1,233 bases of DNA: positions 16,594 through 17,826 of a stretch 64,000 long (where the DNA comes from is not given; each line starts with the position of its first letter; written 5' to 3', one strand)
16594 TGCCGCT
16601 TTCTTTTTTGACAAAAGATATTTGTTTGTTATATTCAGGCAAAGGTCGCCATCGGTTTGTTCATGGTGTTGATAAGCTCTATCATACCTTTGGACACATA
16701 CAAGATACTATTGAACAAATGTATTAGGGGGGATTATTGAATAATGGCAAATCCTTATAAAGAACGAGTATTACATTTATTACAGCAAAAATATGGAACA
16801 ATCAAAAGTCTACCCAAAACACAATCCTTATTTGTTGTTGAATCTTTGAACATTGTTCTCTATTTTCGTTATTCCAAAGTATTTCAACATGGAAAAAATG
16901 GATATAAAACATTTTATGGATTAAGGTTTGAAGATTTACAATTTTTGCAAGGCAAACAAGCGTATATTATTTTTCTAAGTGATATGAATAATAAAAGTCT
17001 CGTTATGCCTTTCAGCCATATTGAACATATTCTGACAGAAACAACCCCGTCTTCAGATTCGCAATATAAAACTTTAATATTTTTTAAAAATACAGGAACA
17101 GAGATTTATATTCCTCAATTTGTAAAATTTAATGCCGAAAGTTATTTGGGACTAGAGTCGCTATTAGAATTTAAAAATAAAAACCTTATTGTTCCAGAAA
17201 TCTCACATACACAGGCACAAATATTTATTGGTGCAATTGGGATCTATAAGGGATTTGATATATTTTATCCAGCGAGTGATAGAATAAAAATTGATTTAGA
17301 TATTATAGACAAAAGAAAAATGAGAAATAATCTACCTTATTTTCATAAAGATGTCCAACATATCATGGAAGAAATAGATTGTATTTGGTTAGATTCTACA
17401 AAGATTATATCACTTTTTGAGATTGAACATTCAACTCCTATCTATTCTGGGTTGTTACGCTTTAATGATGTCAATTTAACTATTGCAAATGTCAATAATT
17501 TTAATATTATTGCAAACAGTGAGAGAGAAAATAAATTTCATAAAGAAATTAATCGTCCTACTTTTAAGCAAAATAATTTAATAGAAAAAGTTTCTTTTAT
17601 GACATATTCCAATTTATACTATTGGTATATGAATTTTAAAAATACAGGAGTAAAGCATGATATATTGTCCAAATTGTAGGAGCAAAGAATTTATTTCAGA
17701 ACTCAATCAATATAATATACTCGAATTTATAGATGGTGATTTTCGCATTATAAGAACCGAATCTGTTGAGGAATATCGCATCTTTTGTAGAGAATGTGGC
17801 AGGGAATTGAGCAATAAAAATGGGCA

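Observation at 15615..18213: Unclassified nuclease locus: two paralogous 'E-x-E-H-S-T' nuclease modules on different N-terminal domains, with small partner ORFs and an orphan methylase fragment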

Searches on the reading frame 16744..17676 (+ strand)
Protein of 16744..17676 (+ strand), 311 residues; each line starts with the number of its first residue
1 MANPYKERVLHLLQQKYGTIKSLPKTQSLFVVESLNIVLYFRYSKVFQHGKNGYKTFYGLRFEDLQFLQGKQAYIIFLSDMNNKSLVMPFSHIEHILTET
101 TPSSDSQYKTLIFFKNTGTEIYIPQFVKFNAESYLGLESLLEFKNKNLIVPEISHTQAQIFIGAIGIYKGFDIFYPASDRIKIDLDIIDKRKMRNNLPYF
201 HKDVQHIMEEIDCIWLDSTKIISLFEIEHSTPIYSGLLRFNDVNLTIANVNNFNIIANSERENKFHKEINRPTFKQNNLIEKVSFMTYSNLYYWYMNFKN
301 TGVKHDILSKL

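Call 4: search_protein_families(library=pfam, max_evalue=1, proteins=[window:16744-17676:+])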
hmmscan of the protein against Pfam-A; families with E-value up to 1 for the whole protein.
window:16744-17676:+ (311 aa): 1 family
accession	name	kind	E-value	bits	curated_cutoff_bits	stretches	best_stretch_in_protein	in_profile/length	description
PF02427.23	PSI_PsaE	-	0.089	12.9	27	1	227-254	26-53/60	Photosystem I reaction centre subunit IV / PsaE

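Call 5: search_protein_families(library=padloc, max_evalue=1, proteins=[window:16744-17676:+])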
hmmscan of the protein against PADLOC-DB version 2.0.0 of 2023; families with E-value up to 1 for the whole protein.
window:16744-17676:+ (311 aa): 1 family
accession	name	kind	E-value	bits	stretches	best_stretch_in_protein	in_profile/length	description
PDLC03534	REase_II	-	6.7e-13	46.4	1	154-291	177-323/351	Type II restriction enzyme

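Call 6: search_protein_families(library=ncbifam, max_evalue=1, proteins=[window:16744-17676:+])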
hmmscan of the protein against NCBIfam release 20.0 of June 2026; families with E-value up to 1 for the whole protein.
window:16744-17676:+ (311 aa): 0 families

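Call 7: search_solved_structures(query=window:16744-17676:+, max_evalue=10, show_alignments=2)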
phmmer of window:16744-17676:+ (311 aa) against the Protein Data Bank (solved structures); distinct sequences matched with E-value up to 10: 6.
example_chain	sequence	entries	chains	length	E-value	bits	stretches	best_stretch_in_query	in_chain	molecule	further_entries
6xn3_F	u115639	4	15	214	0.28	14.1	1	217-283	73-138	CRISPR-associated protein Csm3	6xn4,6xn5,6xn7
9ash_F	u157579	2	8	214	0.28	14.1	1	217-283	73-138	CRISPR system Cms endoribonuclease Csm3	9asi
9kt0_A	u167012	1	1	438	0.76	12.6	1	70-145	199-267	PcApiGT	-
9ksv_A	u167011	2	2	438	0.76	12.6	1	70-145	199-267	PcApiGT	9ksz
1s29_A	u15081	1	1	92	0.94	12.3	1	114-155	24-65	La protein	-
2czy_A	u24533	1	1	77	1.3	11.9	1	133-183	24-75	Paired amphipathic helix protein Sin3b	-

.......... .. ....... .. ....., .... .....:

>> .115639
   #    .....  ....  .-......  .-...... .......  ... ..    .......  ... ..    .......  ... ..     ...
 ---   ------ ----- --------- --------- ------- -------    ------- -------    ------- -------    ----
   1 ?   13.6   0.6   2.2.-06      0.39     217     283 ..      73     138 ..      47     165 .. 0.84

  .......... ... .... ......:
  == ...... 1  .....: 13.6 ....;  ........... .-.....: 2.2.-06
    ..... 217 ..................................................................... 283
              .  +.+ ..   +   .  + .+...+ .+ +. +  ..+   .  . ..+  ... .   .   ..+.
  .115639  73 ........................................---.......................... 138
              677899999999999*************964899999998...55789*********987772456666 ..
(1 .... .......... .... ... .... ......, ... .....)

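Call 9: find_homologous_proteins(query=window:16744-17676:+, max_evalue=0.001)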
Query window:16744-17676:+ (311 aa): 1121 proteins with E <= 0.001 among 1651 candidates; the best 120 are listed.
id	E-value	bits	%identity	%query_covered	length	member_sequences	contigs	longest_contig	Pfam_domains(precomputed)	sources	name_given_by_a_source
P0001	1.1e-203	693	100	100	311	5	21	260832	PF27126.1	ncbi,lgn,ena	-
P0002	5.3e-115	402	59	95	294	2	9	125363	PF27126.1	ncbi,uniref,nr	ncbi:hypothetical protein CVU5213_03000 [Campylobacter vulpis]|uniref:Uncharacterized protein n=1 Ta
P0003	1.5e-114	401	59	96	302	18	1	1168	PF27126.1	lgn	-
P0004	4.1e-114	399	60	95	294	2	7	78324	PF27126.1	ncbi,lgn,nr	ncbi:hypothetical protein EKP34_02570 [Campylobacter upsaliensis]|nr:hypothetical protein [Campyloba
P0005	4.0e-104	367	55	99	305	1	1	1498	PF27126.1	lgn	-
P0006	6.8e-102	359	53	96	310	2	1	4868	PF27126.1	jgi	jgi:hypothetical protein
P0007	2.4e-101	357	52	96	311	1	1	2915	PF27126.1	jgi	jgi:hypothetical protein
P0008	3.5e-101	357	53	96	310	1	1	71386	PF27126.1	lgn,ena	-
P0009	1.1e-100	355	53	96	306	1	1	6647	PF27126.1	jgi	jgi:hypothetical protein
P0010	1.6e-100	355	53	96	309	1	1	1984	PF27126.1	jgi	-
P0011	2.2e-100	354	54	95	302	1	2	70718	PF27126.1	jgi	jgi:hypothetical protein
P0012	1.4e-99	352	52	95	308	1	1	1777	PF27126.1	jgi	jgi:hypothetical protein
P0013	2.7e-99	351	52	96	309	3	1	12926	PF27126.1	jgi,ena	-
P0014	3.2e-99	350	53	95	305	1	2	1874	PF27126.1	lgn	-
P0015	5.2e-99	350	53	95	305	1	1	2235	PF27126.1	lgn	-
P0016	7.4e-99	349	51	96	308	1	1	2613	PF27126.1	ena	-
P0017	1.7e-98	348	51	96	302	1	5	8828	PF27126.1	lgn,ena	-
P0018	2.7e-98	347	52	96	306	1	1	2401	PF27126.1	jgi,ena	-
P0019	4.6e-98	347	52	96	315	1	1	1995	PF27126.1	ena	-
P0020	1.1e-97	345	51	96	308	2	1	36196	PF27126.1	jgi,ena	-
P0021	1.5e-97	345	52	97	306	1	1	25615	PF27126.1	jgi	jgi:hypothetical protein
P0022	1.9e-97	345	52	97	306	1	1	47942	PF27126.1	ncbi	-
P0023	2.2e-97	344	53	95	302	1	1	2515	PF27126.1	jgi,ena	-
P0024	2.7e-97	344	53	95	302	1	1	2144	PF27126.1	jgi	jgi:hypothetical protein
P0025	9.1e-97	342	51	96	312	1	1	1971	PF27126.1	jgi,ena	-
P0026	1.1e-96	342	53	96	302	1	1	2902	PF27126.1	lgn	-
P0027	1.3e-96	342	52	95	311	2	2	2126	PF27126.1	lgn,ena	-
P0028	3.5e-96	340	51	95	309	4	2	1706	PF27126.1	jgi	-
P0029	6.6e-96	340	52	96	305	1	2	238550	PF27126.1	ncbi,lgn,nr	ncbi:MAG: hypothetical protein EPN82_11545 [Bacteroidetes bacterium]|nr:MAG: hypothetical protein EP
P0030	1.5e-95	338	53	95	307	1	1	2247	PF27126.1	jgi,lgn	-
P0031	2.3e-95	338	50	96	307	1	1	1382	PF27126.1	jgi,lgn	-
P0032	3.2e-95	337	51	96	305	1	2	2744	PF27126.1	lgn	-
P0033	8.7e-95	336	51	95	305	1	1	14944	PF27126.1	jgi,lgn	jgi:hypothetical protein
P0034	9.5e-95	336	51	96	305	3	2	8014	PF27126.1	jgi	jgi:hypothetical protein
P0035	1.8e-94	335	51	96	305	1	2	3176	PF27126.1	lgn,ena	-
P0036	2.6e-94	334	50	96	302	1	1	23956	PF27126.1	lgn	-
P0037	1.1e-93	332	49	95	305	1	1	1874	PF27126.1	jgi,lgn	jgi:hypothetical protein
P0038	1.3e-93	332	50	96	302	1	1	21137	PF27126.1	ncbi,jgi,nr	ncbi:MAG: hypothetical protein LBC68_01880 [Prevotellaceae bacterium]|jgi:hypothetical protein|nr:hy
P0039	3.9e-93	330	49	95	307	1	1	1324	PF27126.1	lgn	-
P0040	5.2e-93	330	49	96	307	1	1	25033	PF27126.1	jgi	jgi:hypothetical protein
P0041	5.5e-93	330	51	96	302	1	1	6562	PF27126.1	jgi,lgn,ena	-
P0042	6.6e-93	330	50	95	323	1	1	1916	PF27126.1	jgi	jgi:hypothetical protein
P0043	7.4e-93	330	51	95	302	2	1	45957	PF27126.1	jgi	jgi:hypothetical protein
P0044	9.7e-93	329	52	95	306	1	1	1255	PF27126.1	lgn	-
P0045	1.4e-92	329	49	95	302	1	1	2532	PF27126.1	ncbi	-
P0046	2.0e-92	328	51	96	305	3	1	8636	PF27126.1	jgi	jgi:hypothetical protein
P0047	3.2e-92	327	47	96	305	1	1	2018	PF27126.1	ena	-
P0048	4.9e-92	327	51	95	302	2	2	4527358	PF27126.1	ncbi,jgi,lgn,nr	ncbi:MAG: hypothetical protein RO257_06690 [Candidatus Kapabacteria bacterium]|nr:hypothetical prote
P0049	7.9e-92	326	50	97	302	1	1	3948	PF27126.1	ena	-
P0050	1.1e-91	326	49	98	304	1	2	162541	PF27126.1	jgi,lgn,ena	-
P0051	1.3e-91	326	52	95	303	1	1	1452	PF27126.1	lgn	-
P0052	2.4e-91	325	49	97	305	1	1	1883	PF27126.1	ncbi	-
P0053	2.5e-91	325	48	95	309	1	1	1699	PF27126.1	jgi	jgi:hypothetical protein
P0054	3.1e-91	324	50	96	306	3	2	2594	PF27126.1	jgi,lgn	-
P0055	7.8e-91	323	49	96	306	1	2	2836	PF27126.1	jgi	jgi:hypothetical protein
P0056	8.2e-91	323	49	96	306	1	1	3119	PF27126.1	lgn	-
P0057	9.4e-91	323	50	96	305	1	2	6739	PF27126.1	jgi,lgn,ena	-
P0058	1.0e-90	323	51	96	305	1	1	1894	PF27126.1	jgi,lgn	jgi:hypothetical protein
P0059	2.5e-90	321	48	96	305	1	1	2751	PF27126.1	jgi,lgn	jgi:hypothetical protein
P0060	2.9e-90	321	48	97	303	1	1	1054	PF27126.1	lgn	-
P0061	4.8e-90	320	49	96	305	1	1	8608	PF27126.1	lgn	-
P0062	5.3e-90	320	50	96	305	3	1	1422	PF27126.1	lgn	-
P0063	5.6e-90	320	49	95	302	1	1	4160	PF27126.1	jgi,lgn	jgi:hypothetical protein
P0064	6.0e-90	320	49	95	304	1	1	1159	PF27126.1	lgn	-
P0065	6.1e-90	320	49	94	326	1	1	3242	PF27126.1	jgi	jgi:hypothetical protein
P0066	6.1e-90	320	47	96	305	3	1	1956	PF27126.1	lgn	-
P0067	6.7e-90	320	48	99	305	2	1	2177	PF27126.1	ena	-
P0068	7.5e-90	320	50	95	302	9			PF27126.1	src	-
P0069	8.0e-90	320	50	96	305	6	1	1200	PF27126.1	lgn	-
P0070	1.2e-89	319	51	91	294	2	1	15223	PF27126.1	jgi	jgi:hypothetical protein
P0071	1.3e-89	319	50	96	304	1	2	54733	PF27126.1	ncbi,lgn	ncbi:MAG: hypothetical protein SNJ77_09325 [Cytophagales bacterium]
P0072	1.6e-89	319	52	96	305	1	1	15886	PF27126.1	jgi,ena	jgi:hypothetical protein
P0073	1.7e-89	319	49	94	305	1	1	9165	PF27126.1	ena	-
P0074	4.6e-89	317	48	97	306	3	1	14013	PF27126.1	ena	-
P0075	6.2e-89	317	47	96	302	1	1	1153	PF27126.1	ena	-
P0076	6.5e-89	317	48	100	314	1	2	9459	PF27126.1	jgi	jgi:hypothetical protein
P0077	1.0e-88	316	49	96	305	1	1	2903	PF27126.1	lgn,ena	-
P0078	1.3e-88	316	47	96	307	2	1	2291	PF27126.1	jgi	jgi:hypothetical protein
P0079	1.4e-88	315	48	95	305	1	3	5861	PF27126.1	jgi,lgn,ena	-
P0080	2.5e-88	315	48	95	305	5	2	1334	PF27126.1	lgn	-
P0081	3.8e-88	314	47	97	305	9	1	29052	PF27126.1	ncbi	-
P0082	4.6e-88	314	49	95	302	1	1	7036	PF27126.1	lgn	-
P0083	5.7e-88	314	48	96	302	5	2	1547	PF27126.1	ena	-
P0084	6.0e-88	313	49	95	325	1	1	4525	PF27126.1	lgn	-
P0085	1.1e-87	313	51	94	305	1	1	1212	PF27126.1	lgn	-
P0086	1.4e-87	312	47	97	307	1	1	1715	PF27126.1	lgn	-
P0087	1.7e-87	312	46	99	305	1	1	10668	PF27126.1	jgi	-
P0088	3.0e-87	311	49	97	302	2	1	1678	PF27126.1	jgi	jgi:hypothetical protein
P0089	3.6e-87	311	46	96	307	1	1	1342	PF27126.1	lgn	-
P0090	5.6e-87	310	47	95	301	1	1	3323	PF27126.1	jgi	-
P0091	8.6e-87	310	48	96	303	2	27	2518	PF27126.1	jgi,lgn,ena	-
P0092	1.1e-86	309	49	91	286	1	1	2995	PF27126.1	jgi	jgi:hypothetical protein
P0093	1.3e-86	309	46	95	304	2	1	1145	PF27126.1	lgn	-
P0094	2.7e-86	308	48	95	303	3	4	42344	PF27126.1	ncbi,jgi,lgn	ncbi:hypothetical protein BH24ACI2_BH24ACI2_10250 [soil metagenome]|jgi:WD40 repeat protein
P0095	3.1e-86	308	46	96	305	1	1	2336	PF27126.1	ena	-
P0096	5.0e-86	307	49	95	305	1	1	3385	PF27126.1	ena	-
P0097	7.3e-86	307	47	96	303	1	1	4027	PF27126.1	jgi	jgi:hypothetical protein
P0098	7.7e-86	307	48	96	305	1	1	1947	PF27126.1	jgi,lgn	jgi:hypothetical protein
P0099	8.7e-86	306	46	97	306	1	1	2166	PF27126.1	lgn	-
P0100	9.1e-86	306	47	96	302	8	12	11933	PF27126.1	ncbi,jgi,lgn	-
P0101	1.2e-85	306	48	97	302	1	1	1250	PF27126.1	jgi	jgi:hypothetical protein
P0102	4.8e-85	304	47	96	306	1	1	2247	PF27126.1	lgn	-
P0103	1.1e-84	303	55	79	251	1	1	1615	PF27126.1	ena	-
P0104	1.1e-84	303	47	96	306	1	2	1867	PF27126.1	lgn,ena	-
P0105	1.3e-84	302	47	96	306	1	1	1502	PF27126.1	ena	-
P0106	2.6e-84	301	50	93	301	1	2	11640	PF27126.1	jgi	jgi:hypothetical protein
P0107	3.7e-84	301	48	95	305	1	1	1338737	PF27126.1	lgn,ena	-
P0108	5.2e-84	301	48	95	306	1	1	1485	PF27126.1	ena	-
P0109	6.3e-84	300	46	97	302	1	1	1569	PF27126.1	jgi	jgi:hypothetical protein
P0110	7.4e-84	300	46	93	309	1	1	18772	PF27126.1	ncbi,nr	ncbi:MAG: hypothetical protein RMM16_10755 [Chloroherpetonaceae bacterium]|nr:hypothetical protein [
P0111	1.1e-83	299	44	96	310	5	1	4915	PF27126.1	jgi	jgi:hypothetical protein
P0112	1.4e-83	299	46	97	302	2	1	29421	PF27126.1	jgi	jgi:hypothetical protein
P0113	2.4e-83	298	47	96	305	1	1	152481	PF27126.1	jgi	jgi:hypothetical protein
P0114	2.6e-83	298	54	77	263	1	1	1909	PF27126.1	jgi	jgi:hypothetical protein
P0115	6.5e-83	297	47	95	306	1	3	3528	PF27126.1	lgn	-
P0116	1.9e-82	295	46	96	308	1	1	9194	PF27126.1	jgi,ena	-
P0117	5.4e-82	294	48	94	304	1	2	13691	PF27126.1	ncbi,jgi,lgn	-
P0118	4.4e-80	288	45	95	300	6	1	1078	PF27126.1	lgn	-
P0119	4.4e-80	288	46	95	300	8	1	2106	PF27126.1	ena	-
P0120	8.9e-80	287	45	88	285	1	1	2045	PF27126.1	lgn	-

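Call 10: find_encoding_contigs(protein=P0001, flank=6000, max_places=6)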
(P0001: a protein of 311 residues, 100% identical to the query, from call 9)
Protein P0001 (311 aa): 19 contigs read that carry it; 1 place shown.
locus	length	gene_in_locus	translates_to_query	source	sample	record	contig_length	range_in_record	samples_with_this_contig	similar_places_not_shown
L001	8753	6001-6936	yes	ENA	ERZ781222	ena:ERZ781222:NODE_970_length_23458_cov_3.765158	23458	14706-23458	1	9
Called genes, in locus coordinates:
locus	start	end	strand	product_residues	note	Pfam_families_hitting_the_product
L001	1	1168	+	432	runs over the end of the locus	PF05697:Trigger_N, PF00254:FKBP_C, PF05698:Trigger_C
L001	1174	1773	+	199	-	PF00574:CLP_protease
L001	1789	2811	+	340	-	PF00990:GGDEF (weak)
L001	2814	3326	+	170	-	PF01327:Pep_deformylase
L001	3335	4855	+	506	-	PF13541:ChlI, PF01078:Mg_chelatase, PF00158:Sigma54_activat (faint), PF07728:AAA_5 (weak), PF13335:Mg_chelatase_C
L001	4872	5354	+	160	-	PF27126:NmeDI_C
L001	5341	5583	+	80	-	-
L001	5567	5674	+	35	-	-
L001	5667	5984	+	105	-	PF22515:DUF6996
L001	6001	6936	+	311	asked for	PF27126:NmeDI_C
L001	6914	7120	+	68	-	-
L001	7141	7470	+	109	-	PF01555:N6_N4_Mtase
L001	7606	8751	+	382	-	?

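Call 11: find_encoding_contigs(protein=P0002, flank=6000, max_places=4)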
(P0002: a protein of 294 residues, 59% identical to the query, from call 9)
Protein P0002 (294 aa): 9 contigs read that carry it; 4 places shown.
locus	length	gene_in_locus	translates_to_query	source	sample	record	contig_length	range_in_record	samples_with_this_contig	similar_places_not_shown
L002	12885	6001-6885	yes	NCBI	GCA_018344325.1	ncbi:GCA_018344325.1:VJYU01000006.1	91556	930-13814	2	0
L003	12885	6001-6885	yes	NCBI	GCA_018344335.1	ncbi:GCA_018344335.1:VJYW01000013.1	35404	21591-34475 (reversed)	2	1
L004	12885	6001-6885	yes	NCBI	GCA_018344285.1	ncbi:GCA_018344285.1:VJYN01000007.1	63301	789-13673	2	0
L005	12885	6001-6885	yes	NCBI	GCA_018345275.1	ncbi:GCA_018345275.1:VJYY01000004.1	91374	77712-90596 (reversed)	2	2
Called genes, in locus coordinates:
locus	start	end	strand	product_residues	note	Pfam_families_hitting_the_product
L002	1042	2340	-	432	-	PF01964:ThiC_Rad_SAM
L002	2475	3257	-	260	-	PF00929:RNase_T, PF16473:Rv2179c-like (faint)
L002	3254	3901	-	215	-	PF00834:Ribul_P_3_epim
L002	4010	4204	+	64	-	PF00830:Ribosomal_L28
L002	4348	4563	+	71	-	PF04325:DUF465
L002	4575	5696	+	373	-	PF00015:MCPsignal, PF13682:CZB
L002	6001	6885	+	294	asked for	PF27126:NmeDI_C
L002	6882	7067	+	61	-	PF08271:Zn_Ribbon_TF (faint)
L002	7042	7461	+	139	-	PF01555:N6_N4_Mtase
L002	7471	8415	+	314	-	PF02541:Ppx-GppA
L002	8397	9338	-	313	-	PF02636:Methyltransf_28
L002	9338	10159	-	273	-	PF01551:Peptidase_M23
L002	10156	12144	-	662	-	PF02092:tRNA_synt_2f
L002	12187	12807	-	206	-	PF00702:Hydrolase, PF12710:HAD, PF13344:Hydrolase_6 (faint), PF13419:HAD_2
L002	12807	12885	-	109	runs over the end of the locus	-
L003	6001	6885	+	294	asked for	PF27126:NmeDI_C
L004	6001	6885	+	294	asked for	PF27126:NmeDI_C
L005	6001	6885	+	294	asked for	PF27126:NmeDI_C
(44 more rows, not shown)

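Call 13: find_encoding_contigs(protein=P0029, flank=5000, max_places=2)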
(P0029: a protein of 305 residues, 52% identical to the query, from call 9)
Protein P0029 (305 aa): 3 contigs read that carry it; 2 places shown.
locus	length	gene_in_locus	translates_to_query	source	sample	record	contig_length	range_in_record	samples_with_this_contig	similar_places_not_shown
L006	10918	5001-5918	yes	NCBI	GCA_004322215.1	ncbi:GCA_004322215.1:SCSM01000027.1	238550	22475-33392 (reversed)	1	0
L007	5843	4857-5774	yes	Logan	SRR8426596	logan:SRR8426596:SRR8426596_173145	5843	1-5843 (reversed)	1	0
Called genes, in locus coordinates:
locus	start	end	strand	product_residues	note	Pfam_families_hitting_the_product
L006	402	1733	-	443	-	PF05221:AdoHcyase, PF00670:AdoHcyase_NAD, PF02826:2-Hacid_dh_C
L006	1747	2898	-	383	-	PF00438:S-AdoMet_synt_N, PF02772:S-AdoMet_synt_M, PF02773:S-AdoMet_synt_C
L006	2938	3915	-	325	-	PF00483:NTP_transferase, PF12804:NTP_transf_3, PF25087:GMPPB_C (faint)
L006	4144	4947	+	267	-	-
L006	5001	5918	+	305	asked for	PF27126:NmeDI_C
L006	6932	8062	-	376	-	PF00953:Glycos_transf_4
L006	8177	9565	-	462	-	PF01225:Mur_ligase (weak), PF08245:Mur_ligase_M, PF02875:Mur_ligase_C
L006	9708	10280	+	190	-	-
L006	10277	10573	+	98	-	-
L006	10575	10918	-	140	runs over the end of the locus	PF00717:Peptidase_S24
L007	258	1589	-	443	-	PF05221:AdoHcyase, PF00670:AdoHcyase_NAD, PF02826:2-Hacid_dh_C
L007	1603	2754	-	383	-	PF00438:S-AdoMet_synt_N, PF02772:S-AdoMet_synt_M, PF02773:S-AdoMet_synt_C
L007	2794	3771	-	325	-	PF00483:NTP_transferase, PF12804:NTP_transf_3, PF25087:GMPPB_C (faint)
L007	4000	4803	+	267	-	-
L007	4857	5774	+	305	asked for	PF27126:NmeDI_C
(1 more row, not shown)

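Call 14: find_encoding_contigs(protein=P0048, flank=5000, max_places=2)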
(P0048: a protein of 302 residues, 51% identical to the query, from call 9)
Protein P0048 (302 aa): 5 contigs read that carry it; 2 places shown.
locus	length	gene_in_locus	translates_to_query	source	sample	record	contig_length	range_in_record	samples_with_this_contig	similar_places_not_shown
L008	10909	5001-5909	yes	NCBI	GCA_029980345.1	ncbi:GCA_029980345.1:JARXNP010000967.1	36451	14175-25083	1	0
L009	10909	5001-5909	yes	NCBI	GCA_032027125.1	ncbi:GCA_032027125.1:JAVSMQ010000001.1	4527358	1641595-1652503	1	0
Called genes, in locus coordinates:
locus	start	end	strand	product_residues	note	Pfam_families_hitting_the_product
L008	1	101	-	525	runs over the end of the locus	-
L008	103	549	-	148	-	PF00355:Rieske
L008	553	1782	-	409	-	PF00034:Cytochrom_C (faint), PF06537:DHOR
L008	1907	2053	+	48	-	-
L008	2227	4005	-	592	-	PF18962:Por_Secre_tail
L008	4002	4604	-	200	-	PF04542:Sigma70_r2, PF08281:Sigma70_r4_2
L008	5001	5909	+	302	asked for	PF27126:NmeDI_C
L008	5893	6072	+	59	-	-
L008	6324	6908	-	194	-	-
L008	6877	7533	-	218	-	-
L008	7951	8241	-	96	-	PF01740:STAS, PF13466:STAS_2 (weak)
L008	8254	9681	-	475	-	PF00171:Aldedh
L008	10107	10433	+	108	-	PF08281:Sigma70_r4_2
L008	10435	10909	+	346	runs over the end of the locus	-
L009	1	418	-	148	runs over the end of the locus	PF00355:Rieske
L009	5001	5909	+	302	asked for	PF27126:NmeDI_C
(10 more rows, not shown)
